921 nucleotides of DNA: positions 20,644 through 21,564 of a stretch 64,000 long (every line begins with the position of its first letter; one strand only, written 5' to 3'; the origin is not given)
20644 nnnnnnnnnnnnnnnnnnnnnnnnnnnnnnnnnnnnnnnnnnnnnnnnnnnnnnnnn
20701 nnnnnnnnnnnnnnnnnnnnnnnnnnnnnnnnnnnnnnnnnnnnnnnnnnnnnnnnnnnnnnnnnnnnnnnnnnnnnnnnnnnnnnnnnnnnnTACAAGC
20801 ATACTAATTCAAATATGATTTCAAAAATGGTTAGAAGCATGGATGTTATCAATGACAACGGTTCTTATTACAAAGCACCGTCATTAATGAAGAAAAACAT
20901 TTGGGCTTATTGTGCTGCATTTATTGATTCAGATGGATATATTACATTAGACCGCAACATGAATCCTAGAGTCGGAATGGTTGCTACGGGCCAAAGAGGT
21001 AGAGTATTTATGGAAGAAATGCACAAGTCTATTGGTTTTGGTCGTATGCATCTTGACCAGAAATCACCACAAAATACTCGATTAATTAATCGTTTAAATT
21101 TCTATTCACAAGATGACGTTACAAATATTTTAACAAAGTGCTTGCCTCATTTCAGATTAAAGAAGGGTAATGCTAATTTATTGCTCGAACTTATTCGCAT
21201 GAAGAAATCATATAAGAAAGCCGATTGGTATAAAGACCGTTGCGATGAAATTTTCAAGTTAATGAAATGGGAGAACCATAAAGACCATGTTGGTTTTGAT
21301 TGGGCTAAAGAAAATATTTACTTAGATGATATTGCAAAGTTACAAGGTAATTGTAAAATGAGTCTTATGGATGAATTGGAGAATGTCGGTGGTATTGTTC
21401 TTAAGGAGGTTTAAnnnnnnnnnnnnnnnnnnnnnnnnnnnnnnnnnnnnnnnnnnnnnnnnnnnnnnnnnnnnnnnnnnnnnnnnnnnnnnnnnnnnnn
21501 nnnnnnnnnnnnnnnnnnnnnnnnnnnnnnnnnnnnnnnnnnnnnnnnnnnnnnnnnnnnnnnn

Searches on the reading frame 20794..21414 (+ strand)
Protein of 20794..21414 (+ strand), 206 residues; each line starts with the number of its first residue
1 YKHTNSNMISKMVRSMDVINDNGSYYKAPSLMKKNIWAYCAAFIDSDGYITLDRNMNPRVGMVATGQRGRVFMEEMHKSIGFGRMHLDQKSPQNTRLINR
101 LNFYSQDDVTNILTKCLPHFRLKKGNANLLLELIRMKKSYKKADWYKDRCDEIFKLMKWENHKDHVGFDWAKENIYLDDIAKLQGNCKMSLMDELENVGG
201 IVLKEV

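Call 86: search_solved_structures(query=window:20794-21414:+, max_evalue=0.1, show_alignments=2)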
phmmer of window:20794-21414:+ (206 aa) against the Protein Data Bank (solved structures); distinct sequences matched with E-value up to 0.1: 28.
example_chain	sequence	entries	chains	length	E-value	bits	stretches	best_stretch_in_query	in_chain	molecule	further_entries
3mx9_A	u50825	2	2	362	5.6e-08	36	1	34-152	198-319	Protein scV3V2(G19S) | scV3V2(G19S)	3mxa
6fb0_A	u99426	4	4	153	0.0025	20.8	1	34-153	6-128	DNA endonuclease I-CreI | I-CreI monomer A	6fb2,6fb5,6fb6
6fb1_A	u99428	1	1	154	0.0026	20.8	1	34-153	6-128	DNA endonuclease I-CreI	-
3mxb_B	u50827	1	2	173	0.0038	20.2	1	36-153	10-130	V2(K7E-G19S)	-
3mxb_A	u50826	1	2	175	0.0048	19.9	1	33-153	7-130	V3(E8K)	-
2vbj_B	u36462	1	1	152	0.0053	19.8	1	34-153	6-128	DNA ENDONUCLEASE I-CREI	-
2vbn_A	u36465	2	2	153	0.0082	19.1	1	34-153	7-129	DNA ENDONUCLEASE I-CREI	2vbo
6fb0_B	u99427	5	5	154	0.0094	18.9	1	34-151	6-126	DNA endonuclease I-CreI | I-CreI monomer B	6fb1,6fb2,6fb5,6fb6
4aab_A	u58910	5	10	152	0.0098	18.9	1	34-153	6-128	DNA ENDONUCLEASE I-CREI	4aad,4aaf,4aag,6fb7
4aae_A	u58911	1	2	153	0.01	18.9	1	34-153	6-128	DNA ENDONUCLEASE I-CREI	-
6fb8_A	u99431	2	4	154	0.01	18.8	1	34-153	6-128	DNA endonuclease I-CreI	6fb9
2vbn_B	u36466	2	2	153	0.01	18.8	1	34-153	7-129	DNA ENDONUCLEASE I-CREI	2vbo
2xe0_B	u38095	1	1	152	0.017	18.1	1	34-152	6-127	I-CREI V2V3 VARIANT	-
2i3q_A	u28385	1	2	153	0.019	17.9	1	34-153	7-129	DNA endonuclease I-CreI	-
2vbl_B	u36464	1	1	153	0.02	17.9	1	34-153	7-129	DNA ENDONUCLEASE I-CREI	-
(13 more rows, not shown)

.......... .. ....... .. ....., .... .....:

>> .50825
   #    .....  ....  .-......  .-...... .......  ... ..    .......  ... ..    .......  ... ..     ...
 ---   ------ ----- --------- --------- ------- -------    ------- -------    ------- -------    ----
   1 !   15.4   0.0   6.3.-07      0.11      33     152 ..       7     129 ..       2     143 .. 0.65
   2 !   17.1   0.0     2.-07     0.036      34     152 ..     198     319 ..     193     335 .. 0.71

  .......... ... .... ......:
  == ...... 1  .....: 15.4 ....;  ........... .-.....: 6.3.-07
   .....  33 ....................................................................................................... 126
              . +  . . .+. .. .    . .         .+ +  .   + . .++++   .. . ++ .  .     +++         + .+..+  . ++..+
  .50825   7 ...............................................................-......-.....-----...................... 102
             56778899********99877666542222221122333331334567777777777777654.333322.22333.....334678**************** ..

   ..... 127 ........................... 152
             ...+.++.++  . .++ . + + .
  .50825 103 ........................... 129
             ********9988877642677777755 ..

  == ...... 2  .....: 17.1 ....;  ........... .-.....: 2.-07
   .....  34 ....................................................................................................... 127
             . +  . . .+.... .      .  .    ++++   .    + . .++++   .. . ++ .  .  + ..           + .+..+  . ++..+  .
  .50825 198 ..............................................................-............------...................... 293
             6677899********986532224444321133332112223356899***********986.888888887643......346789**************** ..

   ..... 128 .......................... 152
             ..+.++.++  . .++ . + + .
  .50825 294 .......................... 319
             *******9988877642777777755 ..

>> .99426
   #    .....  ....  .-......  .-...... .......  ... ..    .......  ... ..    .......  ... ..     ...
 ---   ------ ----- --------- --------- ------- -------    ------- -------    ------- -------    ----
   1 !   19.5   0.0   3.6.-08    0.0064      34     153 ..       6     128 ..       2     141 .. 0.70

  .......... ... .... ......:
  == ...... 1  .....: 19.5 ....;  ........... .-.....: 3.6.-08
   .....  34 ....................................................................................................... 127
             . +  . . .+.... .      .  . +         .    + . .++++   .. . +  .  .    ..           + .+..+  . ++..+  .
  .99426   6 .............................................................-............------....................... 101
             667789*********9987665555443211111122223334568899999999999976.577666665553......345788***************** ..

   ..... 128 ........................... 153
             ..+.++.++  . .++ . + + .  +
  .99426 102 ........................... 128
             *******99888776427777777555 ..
